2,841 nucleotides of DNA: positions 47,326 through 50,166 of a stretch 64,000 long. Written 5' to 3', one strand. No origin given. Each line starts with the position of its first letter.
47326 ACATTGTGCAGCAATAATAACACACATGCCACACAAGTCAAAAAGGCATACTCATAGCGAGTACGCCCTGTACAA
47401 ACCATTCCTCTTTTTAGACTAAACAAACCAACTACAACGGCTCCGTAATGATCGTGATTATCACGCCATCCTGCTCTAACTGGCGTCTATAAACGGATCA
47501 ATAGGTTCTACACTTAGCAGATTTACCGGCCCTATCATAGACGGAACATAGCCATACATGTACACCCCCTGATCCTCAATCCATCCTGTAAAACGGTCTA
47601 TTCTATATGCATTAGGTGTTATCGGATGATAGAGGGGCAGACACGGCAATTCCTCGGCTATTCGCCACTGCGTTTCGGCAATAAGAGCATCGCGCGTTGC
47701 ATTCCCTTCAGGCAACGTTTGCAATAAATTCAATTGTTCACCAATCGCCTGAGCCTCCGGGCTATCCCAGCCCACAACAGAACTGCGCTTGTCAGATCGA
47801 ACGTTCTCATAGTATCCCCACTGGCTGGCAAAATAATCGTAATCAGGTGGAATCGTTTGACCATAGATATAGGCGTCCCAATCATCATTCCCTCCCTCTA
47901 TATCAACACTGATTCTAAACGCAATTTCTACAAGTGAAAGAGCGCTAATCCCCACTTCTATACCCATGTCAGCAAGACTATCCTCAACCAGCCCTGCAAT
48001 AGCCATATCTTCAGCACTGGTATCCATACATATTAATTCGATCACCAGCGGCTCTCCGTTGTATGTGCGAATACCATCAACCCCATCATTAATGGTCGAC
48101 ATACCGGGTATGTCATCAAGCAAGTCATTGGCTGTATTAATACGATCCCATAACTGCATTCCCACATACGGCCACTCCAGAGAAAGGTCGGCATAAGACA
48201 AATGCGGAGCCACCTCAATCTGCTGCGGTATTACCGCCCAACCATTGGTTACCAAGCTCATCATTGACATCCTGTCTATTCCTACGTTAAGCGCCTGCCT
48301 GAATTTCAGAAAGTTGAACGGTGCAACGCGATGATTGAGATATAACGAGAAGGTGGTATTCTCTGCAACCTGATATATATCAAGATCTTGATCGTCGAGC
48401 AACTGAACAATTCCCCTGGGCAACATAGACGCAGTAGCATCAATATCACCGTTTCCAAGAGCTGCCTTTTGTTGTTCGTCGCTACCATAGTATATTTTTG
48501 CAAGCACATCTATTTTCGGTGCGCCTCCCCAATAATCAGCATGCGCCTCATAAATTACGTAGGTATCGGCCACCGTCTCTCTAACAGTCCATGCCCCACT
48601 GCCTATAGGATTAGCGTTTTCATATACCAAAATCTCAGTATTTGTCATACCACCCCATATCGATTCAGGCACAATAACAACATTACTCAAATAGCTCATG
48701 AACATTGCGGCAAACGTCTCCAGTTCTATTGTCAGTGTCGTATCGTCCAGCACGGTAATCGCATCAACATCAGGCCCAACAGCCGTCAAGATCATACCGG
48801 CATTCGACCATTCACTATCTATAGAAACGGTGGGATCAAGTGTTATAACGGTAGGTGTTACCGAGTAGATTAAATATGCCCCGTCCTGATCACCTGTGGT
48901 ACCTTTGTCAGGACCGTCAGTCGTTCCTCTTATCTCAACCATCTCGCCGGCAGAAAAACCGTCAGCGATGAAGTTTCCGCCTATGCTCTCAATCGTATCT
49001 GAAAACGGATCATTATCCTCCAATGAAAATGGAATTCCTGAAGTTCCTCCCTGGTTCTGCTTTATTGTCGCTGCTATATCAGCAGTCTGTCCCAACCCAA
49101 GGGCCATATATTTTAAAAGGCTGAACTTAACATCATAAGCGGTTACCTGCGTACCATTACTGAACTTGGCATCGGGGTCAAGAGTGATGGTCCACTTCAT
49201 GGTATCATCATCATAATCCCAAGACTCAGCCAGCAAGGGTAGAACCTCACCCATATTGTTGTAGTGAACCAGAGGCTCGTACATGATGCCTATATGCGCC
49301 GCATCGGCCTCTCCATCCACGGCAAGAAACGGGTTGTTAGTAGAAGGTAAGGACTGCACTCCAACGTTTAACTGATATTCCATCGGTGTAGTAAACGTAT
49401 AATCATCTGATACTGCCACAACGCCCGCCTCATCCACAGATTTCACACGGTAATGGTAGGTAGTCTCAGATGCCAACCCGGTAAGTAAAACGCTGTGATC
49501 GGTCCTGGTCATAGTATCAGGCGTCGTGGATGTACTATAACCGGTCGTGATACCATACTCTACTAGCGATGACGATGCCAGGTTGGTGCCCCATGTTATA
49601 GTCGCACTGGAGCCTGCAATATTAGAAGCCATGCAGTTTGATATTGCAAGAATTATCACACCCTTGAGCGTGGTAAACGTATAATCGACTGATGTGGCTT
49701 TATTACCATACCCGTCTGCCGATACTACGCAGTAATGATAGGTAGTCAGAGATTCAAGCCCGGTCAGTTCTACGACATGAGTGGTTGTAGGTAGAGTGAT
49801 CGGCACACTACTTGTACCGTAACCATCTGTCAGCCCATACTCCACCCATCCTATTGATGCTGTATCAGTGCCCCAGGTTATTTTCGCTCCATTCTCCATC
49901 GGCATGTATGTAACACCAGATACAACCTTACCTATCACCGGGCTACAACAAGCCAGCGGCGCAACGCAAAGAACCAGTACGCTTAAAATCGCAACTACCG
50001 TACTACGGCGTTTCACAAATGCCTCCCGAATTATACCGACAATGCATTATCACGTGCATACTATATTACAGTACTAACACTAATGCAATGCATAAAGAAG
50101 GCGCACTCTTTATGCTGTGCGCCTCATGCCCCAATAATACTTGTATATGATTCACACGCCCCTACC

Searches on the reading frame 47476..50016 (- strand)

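Call 69: search_protein_families(library=pfam, proteins=[window:47476-50016:-], max_evalue=0.001)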
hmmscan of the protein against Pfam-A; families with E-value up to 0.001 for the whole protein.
window:47476-50016:- (846 aa): 4 families
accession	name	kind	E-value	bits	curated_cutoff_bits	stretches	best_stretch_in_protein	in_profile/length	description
PF00496.27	SBP_bac_5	-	7.8e-56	190.2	32.4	1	257-733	1-360/368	Bacterial extracellular solute-binding proteins, family 5 Middle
PF16656.11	Pur_ac_phosph_N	-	7.5e-17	62.1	30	2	135-210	12-93/93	Purple acid Phosphatase, N-terminal domain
PF00041.27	fn3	-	3.5e-08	34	25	1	125-203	3-78/84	Fibronectin type III domain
PF16655.11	PhoD_N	-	0.00062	20.7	30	0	163-195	46-80/90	PhoD-like phosphatase, N-terminal domain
